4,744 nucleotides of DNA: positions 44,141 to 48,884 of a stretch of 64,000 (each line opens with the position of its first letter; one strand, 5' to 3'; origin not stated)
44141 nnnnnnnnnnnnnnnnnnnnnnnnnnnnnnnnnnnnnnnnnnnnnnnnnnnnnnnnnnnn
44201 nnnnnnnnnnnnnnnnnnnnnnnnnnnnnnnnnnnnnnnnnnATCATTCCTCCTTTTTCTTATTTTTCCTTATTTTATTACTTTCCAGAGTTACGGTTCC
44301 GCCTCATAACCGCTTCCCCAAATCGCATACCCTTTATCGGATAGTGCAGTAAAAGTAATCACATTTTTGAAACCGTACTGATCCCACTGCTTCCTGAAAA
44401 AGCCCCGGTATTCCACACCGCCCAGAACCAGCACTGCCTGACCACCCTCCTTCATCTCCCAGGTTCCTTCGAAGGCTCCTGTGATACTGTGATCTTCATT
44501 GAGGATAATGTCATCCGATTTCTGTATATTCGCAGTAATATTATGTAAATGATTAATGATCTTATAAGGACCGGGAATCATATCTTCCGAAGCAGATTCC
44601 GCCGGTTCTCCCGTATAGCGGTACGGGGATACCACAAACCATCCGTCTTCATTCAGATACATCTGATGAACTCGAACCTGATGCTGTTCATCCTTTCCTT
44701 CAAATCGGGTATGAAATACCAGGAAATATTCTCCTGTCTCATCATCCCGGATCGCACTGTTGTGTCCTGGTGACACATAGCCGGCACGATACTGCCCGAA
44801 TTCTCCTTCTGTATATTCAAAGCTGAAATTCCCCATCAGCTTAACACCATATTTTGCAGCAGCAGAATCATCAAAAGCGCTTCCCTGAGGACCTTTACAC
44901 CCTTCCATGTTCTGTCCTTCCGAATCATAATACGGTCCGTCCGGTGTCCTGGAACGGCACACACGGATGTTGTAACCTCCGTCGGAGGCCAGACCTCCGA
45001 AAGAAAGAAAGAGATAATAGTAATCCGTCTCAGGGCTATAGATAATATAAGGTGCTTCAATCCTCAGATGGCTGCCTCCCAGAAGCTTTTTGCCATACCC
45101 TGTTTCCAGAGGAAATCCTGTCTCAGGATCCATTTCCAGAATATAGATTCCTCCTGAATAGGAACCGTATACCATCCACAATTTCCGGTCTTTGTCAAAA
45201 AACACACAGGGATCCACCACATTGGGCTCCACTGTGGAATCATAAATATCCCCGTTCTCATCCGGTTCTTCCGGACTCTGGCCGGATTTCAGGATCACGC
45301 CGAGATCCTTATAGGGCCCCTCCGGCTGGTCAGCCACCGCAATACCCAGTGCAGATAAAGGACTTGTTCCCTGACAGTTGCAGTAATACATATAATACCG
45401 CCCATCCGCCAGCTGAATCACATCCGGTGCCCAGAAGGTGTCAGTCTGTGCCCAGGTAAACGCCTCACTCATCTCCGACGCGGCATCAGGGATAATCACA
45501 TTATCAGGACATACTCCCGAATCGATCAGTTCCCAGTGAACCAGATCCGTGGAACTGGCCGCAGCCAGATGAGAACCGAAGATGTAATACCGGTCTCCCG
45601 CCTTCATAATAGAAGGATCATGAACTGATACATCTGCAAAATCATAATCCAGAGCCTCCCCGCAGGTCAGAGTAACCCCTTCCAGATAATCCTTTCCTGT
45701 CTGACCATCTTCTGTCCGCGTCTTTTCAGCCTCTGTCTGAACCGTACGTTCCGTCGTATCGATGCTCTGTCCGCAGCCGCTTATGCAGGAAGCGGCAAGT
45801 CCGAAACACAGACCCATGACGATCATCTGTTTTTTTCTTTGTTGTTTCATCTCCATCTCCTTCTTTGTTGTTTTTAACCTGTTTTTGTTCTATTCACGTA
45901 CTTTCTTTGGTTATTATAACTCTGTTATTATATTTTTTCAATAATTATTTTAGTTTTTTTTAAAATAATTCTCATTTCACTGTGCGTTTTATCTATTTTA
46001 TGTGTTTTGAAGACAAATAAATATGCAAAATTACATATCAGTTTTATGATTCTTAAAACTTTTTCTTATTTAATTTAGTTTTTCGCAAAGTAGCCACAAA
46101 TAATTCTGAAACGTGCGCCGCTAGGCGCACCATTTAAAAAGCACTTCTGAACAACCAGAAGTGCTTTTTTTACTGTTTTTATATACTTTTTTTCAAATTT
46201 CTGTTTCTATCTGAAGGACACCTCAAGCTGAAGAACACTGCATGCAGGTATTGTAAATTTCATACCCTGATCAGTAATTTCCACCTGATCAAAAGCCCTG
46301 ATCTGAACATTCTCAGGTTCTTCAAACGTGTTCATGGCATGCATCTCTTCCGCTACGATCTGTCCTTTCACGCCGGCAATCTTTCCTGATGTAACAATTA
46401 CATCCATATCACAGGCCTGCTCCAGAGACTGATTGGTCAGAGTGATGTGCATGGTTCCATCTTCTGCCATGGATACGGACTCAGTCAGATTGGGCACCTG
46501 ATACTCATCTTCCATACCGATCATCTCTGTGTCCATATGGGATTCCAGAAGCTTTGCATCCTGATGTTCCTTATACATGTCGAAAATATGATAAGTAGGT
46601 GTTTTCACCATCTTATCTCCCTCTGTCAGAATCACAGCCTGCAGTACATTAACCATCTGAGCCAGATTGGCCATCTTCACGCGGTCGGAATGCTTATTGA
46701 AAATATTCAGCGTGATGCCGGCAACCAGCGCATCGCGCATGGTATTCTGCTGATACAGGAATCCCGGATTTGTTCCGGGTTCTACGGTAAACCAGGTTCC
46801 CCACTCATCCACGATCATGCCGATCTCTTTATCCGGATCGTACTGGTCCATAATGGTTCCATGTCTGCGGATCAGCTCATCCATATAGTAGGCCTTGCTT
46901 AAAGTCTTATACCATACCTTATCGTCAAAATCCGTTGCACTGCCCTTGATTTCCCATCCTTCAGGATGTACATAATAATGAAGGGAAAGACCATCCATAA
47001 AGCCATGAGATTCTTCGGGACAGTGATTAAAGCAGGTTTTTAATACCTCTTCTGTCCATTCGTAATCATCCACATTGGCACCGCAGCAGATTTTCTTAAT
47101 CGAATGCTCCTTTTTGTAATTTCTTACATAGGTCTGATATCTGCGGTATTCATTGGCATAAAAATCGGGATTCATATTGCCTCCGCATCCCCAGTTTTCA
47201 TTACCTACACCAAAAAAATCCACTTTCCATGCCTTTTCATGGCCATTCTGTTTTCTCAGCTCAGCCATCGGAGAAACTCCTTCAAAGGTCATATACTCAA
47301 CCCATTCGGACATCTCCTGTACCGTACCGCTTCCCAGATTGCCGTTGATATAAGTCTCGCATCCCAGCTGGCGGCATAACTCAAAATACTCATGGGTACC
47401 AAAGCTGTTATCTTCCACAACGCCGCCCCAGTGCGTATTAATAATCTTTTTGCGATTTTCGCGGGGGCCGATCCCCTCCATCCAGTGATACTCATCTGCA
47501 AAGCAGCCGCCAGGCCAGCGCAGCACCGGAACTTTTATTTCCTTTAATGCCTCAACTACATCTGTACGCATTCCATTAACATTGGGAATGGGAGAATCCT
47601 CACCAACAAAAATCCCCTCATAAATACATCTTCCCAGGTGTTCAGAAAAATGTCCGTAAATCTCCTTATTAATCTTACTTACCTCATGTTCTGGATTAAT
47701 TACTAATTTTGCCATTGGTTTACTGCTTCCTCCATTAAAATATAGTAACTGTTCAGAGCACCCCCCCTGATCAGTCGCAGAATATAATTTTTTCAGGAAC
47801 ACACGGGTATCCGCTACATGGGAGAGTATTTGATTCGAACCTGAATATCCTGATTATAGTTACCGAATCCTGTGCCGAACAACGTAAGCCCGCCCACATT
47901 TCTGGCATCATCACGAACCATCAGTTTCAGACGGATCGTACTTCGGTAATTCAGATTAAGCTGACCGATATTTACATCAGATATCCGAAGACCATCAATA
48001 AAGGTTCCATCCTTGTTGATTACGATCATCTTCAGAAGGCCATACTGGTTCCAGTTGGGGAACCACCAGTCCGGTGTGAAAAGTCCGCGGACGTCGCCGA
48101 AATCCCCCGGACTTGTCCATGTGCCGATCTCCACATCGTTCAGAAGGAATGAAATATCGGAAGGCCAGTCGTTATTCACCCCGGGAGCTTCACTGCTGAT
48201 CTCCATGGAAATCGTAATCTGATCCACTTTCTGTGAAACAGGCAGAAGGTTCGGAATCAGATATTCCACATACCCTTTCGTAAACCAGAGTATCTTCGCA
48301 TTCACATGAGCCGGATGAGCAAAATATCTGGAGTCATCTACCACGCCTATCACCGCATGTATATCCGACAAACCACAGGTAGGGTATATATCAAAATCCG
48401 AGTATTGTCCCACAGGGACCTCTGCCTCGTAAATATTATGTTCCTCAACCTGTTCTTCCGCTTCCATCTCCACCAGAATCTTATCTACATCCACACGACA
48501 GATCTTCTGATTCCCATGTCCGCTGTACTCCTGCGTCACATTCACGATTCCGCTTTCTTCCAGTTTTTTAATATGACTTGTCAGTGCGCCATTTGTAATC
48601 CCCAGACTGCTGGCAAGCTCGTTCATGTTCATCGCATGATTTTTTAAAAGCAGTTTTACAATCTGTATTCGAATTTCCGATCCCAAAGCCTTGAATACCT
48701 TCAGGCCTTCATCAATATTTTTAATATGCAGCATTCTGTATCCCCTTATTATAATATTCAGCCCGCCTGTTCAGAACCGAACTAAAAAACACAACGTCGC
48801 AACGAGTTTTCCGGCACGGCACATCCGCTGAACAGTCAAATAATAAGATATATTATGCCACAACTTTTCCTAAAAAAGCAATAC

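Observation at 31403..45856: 14.5-kb GH43-led operon: two ATPase-less sugar ABC importers wrapped around three atypical extracytoplasmic/membrane proteins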

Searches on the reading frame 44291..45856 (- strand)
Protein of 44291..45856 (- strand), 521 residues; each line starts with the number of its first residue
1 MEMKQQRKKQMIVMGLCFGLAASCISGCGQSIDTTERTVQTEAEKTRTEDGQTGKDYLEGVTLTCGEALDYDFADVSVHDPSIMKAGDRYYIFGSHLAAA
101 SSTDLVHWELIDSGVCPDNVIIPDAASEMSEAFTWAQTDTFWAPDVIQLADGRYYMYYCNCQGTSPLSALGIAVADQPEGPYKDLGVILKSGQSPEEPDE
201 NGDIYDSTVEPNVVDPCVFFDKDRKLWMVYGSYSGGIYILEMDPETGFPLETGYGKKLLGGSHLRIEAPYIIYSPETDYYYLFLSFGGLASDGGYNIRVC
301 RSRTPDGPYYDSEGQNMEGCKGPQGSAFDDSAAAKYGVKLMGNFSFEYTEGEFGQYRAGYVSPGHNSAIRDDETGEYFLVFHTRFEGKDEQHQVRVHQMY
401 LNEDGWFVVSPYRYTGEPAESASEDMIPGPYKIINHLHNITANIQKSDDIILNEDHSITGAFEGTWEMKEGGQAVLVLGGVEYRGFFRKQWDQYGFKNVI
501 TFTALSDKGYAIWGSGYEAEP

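Call 4: search_protein_families(library=pfam, proteins=[window:44291-45856:-], max_evalue=0.01)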
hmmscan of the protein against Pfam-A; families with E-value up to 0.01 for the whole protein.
window:44291-45856:- (521 aa): 2 families
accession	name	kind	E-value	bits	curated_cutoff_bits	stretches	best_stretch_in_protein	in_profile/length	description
PF04616.20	Glyco_hydro_43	-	1.4e-38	133.3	32.2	2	77-317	9-229/288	Glycosyl hydrolases family 43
PF16369.11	GH43_C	-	1.3e-23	83.8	23.4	1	411-514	1-100/100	C-terminal lipocalin-like domain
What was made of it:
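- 44291..45856 (-): GH43 endo-arabinanase-like lipoprotein (AbnB-like catalytic domain plus GH43_C lipocalin-like domain). It is a variable partner of the cassette, not part of the conserved core. Call 4: Glyco_hydro_43 1.4e-38, GH43_C 1.3e-23.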

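Call 9: search_protein_families(library=ncbifam, proteins=[window:44291-45856:-], max_evalue=0.01)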
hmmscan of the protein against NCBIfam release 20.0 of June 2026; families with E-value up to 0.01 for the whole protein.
window:44291-45856:- (521 aa): 4 families
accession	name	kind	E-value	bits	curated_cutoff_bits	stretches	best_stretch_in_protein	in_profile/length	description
NF053746.1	NdoAlphArabAbnB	equivalog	2.4e-203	675.9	750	1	72-515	5-445/446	arabinan endo-1,5-alpha-L-arabinosidase AbnB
NF049888.1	AlphArabdaseBT0367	equivalog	5.7e-53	180.2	800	2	77-435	43-383/486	arabinan endo-1,5-alpha-L-arabinosidase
NF049889.1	AlphArabdaseBT0360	equivalog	8.3e-37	127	600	1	77-515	166-636/639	arabinan endo-1,5-alpha-L-arabinosidase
NF053747.1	NdoAlphArabAbnA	equivalog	5.2e-29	101.6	480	1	75-319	28-253/310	arabinan endo-1,5-alpha-L-arabinosidase AbnA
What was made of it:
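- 44291..45856 (-): Call 9: AbnB model 676 bits against a 750-bit cutoff.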

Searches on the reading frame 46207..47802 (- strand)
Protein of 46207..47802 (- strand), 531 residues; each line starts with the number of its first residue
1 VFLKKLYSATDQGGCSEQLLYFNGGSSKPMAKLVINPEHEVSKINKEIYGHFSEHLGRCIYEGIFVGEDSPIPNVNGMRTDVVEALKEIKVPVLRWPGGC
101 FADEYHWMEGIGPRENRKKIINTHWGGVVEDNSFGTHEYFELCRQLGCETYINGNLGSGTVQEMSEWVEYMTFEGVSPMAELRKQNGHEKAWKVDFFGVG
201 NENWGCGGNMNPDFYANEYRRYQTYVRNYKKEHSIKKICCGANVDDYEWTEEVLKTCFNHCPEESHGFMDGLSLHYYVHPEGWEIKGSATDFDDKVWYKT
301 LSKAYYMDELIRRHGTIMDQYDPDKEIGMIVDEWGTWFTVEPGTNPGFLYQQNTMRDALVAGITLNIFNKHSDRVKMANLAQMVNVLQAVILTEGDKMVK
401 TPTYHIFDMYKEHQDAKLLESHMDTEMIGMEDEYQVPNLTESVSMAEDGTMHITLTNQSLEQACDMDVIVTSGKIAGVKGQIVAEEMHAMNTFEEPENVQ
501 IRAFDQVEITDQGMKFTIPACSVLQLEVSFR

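Call 7: search_protein_families(library=pfam, proteins=[window:46207-47802:-], max_evalue=0.001)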
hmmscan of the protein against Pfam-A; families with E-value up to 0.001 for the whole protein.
window:46207-47802:- (531 aa): 2 families
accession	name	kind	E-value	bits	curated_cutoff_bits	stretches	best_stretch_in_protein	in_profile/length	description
PF06964.18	Alpha-L-AF_C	-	1.1e-53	182.3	27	1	332-522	1-165/165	Alpha-L-arabinofuranosidase C-terminal domain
PF22848.2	ASD1_dom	-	3.4e-06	27.2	22.2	1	87-150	4-71/239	Alpha-L-arabinofuranosidase 1 domain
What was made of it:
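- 46207..47802 (-): Context: GH51 alpha-L-arabinofuranosidase with its own hairpin (46136-46169). It probably degrades imported arabino-oligosaccharides in the cytoplasm. Alpha-L-AF_C at 1.1e-53 (call 7).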

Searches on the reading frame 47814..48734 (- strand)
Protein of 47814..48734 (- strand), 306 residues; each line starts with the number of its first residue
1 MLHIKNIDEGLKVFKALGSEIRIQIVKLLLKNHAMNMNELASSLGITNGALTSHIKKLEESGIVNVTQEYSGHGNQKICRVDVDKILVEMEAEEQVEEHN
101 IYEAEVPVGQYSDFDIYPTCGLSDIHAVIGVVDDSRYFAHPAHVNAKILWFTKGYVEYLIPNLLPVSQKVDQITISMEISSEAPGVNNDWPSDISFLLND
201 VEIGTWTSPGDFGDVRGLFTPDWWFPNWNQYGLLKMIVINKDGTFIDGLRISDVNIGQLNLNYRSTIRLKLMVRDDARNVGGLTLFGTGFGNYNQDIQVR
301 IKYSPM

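Call 7: search_protein_families(library=pfam, proteins=[window:47814-48734:-], max_evalue=0.001)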
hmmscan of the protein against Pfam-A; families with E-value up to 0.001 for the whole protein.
window:47814-48734:- (306 aa): 8 families
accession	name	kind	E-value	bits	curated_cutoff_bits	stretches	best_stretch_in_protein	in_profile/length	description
PF13412.12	HTH_24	-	1.3e-09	37.9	21.9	1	20-64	3-47/48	Winged helix-turn-helix DNA-binding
PF01022.26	HTH_5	-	1.9e-08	34.5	22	1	20-65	2-46/47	Bacterial regulatory protein, arsR family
PF13601.12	HTH_34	-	6.1e-08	33.2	27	1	21-81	1-61/80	Winged helix DNA-binding domain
PF01047.28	MarR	-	1.1e-06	28.9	24.6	1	25-68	8-51/59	MarR family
PF12840.13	HTH_20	-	5e-06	26.8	27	1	17-66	1-50/51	Helix-turn-helix domain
PF08279.18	HTH_11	-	1.3e-05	25.4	25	1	23-64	3-44/55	HTH domain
PF25212.1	HVO_A0114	-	0.00025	21.2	27.6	1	19-85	21-83/84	HVO_A0114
PF24038.1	DUF7347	-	0.0004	21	27.6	1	12-70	3-64/77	Domain of unknown function (DUF7347)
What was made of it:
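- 47814..48734 (-): Context: 306-aa winged-helix (ArsR/MarR-like) regulator candidate. HTH_24, HTH_5 and MarR matches (call 7).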
